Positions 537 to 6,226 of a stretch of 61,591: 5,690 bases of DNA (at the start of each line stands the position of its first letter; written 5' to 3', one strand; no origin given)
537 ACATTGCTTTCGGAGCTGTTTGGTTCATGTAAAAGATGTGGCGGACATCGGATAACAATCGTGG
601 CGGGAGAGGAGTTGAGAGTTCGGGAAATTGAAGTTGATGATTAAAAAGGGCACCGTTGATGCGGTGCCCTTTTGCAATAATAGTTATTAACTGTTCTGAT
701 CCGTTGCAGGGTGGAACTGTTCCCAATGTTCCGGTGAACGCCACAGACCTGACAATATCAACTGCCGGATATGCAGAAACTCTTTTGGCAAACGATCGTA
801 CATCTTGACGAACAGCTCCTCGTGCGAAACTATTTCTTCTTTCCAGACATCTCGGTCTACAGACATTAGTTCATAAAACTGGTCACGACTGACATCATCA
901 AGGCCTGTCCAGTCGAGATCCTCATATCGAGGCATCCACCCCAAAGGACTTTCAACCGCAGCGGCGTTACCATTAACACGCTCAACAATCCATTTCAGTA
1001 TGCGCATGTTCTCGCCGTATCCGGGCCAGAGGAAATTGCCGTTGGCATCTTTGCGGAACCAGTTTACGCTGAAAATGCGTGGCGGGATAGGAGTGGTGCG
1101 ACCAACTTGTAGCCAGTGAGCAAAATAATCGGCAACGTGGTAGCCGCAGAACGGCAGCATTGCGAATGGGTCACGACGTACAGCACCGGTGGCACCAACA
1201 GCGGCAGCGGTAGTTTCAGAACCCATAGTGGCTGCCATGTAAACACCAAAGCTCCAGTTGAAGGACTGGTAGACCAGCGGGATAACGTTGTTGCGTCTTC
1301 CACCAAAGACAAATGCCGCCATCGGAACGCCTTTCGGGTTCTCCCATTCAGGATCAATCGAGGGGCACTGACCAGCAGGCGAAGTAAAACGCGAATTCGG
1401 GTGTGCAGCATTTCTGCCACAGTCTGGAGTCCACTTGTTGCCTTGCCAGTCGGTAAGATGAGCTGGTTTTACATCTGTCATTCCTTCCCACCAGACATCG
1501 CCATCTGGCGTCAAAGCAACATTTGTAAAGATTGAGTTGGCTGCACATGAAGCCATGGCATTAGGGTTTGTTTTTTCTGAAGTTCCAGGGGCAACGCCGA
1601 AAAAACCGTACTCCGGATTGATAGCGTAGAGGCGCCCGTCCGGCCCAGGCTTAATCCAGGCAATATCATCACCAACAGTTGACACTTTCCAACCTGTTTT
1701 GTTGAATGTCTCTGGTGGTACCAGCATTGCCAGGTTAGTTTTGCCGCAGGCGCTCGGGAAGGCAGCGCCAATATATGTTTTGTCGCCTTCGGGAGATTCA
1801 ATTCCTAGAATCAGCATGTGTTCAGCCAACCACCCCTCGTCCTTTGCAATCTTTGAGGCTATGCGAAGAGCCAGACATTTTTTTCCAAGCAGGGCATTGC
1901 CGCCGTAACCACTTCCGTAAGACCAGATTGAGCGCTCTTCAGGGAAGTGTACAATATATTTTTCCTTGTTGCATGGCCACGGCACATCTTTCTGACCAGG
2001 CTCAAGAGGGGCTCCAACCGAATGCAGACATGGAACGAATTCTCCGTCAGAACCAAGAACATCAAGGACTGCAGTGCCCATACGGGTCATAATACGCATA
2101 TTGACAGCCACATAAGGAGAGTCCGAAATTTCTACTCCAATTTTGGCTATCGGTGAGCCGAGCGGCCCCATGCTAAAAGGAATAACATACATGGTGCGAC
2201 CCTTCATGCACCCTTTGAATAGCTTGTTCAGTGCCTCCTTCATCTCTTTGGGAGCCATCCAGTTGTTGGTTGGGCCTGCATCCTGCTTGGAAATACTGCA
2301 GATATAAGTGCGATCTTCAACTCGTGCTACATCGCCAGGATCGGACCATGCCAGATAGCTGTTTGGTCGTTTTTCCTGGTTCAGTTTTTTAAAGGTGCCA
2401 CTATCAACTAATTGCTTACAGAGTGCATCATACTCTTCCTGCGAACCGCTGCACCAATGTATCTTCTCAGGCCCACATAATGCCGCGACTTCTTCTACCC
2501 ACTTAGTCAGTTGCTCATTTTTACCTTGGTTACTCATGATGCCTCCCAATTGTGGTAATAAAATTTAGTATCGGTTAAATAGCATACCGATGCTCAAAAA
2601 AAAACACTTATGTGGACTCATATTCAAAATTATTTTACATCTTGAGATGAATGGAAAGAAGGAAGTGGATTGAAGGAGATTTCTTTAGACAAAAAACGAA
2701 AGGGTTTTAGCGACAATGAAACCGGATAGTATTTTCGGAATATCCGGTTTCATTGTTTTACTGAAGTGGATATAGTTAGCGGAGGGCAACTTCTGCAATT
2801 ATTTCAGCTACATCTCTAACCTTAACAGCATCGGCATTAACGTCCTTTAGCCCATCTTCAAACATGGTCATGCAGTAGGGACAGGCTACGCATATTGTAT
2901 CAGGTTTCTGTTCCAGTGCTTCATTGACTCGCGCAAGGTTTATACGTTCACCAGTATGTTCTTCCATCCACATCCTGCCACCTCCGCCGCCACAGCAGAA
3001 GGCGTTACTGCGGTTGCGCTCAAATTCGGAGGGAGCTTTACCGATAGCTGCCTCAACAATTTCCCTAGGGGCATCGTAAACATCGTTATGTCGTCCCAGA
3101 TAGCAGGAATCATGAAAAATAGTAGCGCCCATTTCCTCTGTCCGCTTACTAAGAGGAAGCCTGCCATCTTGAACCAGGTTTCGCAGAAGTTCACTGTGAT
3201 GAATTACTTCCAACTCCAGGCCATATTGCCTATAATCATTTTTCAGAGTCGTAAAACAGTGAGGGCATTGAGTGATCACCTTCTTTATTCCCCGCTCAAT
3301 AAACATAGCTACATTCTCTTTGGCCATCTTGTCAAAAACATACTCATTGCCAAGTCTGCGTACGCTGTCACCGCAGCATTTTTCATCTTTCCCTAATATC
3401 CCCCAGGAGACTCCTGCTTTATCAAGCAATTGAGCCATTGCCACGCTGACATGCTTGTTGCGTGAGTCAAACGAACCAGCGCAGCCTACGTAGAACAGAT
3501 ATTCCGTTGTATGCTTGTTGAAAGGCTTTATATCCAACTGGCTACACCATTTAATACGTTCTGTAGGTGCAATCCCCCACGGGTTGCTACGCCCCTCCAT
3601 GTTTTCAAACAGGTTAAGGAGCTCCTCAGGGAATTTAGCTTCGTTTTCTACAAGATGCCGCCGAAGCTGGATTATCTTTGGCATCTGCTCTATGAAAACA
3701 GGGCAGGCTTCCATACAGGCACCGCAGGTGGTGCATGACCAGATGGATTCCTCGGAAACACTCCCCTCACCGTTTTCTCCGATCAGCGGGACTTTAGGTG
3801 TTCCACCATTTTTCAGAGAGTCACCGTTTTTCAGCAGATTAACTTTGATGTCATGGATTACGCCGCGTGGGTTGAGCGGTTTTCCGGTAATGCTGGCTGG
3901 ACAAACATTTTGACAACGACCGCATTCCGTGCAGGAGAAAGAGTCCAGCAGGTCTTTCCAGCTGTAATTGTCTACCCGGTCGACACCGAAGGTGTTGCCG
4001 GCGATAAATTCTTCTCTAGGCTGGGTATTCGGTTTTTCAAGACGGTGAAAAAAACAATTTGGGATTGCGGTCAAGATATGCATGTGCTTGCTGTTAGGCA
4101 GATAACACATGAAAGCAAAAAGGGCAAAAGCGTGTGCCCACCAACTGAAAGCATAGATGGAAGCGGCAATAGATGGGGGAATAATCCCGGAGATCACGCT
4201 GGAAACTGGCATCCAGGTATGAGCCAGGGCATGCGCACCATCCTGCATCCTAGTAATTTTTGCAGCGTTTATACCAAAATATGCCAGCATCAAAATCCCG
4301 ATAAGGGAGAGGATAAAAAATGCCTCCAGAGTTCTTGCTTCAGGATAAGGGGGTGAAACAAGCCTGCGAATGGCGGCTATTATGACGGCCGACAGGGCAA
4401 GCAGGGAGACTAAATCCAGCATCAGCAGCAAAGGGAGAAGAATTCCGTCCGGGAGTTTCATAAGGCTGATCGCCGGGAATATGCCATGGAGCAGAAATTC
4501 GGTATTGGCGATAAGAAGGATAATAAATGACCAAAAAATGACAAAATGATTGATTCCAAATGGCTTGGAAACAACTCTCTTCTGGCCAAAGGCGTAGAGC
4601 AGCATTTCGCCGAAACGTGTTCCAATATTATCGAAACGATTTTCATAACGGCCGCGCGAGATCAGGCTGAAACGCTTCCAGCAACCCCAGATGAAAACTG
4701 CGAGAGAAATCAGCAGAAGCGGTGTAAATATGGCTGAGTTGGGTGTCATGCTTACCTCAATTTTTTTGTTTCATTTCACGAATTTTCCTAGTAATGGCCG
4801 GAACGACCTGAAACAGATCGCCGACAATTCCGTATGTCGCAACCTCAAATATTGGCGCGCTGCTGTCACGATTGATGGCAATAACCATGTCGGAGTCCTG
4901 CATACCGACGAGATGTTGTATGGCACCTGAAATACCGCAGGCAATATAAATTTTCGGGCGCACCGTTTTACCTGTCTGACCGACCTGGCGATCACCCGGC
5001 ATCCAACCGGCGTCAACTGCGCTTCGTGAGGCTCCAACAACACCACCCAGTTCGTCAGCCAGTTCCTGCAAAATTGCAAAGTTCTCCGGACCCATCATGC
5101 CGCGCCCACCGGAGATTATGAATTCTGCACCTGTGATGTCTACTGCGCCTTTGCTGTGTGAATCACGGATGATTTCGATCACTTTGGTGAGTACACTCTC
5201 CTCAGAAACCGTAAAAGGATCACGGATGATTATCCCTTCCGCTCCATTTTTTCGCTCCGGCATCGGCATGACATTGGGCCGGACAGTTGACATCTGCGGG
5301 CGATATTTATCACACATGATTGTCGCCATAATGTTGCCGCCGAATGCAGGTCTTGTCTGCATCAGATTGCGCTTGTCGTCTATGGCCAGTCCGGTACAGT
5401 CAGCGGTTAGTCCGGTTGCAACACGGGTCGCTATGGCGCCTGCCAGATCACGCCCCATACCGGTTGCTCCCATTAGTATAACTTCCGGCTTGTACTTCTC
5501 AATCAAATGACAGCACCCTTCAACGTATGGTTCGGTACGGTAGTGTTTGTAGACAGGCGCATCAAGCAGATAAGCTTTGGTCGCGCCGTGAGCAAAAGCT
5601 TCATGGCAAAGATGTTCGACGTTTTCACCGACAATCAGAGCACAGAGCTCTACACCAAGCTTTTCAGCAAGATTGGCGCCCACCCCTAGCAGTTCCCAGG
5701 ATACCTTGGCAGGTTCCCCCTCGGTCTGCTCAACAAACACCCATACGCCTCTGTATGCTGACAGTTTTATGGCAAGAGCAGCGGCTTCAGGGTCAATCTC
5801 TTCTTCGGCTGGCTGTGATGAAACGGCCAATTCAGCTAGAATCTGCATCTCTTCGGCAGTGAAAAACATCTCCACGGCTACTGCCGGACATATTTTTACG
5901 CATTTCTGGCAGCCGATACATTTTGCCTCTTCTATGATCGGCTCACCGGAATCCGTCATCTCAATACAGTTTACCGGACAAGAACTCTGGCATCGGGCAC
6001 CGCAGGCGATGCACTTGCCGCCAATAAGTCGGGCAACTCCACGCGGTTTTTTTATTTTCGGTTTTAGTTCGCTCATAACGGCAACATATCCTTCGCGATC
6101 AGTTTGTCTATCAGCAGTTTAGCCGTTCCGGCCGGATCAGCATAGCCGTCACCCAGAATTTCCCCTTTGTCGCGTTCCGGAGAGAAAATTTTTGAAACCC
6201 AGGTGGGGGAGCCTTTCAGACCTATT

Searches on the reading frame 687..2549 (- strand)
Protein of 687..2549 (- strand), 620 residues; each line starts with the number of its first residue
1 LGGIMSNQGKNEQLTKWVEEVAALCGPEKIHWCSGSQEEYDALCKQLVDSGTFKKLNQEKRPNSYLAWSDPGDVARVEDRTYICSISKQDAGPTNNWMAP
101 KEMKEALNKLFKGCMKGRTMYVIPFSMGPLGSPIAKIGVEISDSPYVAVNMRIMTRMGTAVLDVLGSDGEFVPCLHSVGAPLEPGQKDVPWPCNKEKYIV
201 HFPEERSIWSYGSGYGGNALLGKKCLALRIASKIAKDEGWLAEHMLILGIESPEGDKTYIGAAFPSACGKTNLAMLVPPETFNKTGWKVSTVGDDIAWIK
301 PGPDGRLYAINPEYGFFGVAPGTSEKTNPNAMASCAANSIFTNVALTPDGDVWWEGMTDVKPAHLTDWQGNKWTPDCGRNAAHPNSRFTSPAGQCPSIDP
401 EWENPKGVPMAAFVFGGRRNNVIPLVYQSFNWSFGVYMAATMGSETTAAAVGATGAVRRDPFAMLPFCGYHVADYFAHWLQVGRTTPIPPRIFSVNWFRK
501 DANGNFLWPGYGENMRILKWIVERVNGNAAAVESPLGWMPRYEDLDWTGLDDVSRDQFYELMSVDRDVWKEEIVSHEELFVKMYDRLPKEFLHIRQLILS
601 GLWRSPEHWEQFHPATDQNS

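Call 81: search_protein_families(library=pfam, proteins=[window:687-2549:-], max_evalue=0.0001)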
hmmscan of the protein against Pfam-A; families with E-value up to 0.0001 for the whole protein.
window:687-2549:- (620 aa): 2 families
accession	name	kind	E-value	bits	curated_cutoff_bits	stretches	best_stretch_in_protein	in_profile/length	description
PF00821.23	PEPCK_GTP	-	8.8e-166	551.5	23.8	1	240-594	1-350/357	Phosphoenolpyruvate carboxykinase C-terminal P-loop domain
PF17297.7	PEPCK_N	-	2.9e-108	361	23.8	1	16-236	1-218/218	Phosphoenolpyruvate carboxykinase N-terminal domain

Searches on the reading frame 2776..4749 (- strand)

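Call 81: search_protein_families(library=pfam, proteins=[window:2776-4749:-], max_evalue=0.0001)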
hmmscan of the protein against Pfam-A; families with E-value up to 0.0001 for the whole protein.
window:2776-4749:- (657 aa): 9 families
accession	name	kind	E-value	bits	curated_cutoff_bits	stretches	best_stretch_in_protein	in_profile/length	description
PF02754.22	CCG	-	8.6e-35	119.2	20.6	2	545-630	3-84/85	Cysteine-rich domain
PF13237.11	Fer4_10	-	1.8e-11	44.2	25.5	1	268-350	4-53/53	4Fe-4S dicluster domain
PF13183.11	Fer4_8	-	2e-11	44.7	27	1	272-352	4-67/68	4Fe-4S dicluster domain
PF13187.11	Fer4_9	-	7.4e-11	42.3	27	1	273-350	2-48/52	4Fe-4S dicluster domain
PF13534.11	Fer4_17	-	8.3e-08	33.1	22.2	0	231-287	11-60/61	4Fe-4S dicluster domain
PF12797.12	Fer4_2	-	3e-07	30.4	24.5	1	264-285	1-22/22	4Fe-4S binding domain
PF12838.12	Fer4_7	-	3.7e-06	27.8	27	0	272-351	1-50/52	4Fe-4S dicluster domain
PF13746.11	Fer4_18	-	4.9e-05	23.9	27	0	330-354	52-76/114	4Fe-4S dicluster domain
PF13484.11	Fer4_16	-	7.3e-05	23.9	30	0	273-291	2-20/66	4Fe-4S double cluster binding domain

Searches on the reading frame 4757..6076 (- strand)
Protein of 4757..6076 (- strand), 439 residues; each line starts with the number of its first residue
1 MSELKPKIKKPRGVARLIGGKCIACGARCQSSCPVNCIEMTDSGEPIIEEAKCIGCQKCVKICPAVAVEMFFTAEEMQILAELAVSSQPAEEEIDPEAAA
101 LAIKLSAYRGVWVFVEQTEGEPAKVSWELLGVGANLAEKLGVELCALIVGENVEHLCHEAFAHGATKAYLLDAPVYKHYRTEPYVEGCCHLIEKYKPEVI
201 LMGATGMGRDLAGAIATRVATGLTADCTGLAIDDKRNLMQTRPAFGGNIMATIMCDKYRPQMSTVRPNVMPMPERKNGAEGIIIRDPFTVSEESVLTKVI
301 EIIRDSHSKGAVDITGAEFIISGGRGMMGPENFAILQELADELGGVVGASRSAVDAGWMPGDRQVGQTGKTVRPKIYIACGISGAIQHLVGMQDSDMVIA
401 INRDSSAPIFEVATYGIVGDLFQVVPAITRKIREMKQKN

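Call 81: search_protein_families(library=pfam, proteins=[window:4757-6076:-], max_evalue=0.0001)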
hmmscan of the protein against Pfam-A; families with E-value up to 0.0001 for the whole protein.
window:4757-6076:- (439 aa): 9 families
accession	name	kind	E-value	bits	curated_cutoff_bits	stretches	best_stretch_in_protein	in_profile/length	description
PF01012.27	ETF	-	9.4e-43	146.6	26.7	1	111-280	1-170/181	Electron transfer flavoprotein domain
PF00766.25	ETF_alpha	-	6.5e-37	125.8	27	1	313-393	1-81/81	Electron transfer flavoprotein FAD-binding domain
PF12838.12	Fer4_7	-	8.2e-08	33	27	1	21-65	1-50/52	4Fe-4S dicluster domain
PF14697.11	Fer4_21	-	1.1e-07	32.3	35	1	20-70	6-59/59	4Fe-4S dicluster domain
PF12797.12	Fer4_2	-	1.1e-06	28.6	24.5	1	46-65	3-22/22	4Fe-4S binding domain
PF13187.11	Fer4_9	-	2.7e-06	27.7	27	1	21-65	1-49/52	4Fe-4S dicluster domain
PF13237.11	Fer4_10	-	6.5e-06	26.4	25.5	0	46-71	2-22/53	4Fe-4S dicluster domain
PF12800.12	Fer4_4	-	4.5e-05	23.9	24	0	51-65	2-16/17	4Fe-4S binding domain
PF13484.11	Fer4_16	-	9.2e-05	23.6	30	0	52-82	1-32/66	4Fe-4S double cluster binding domain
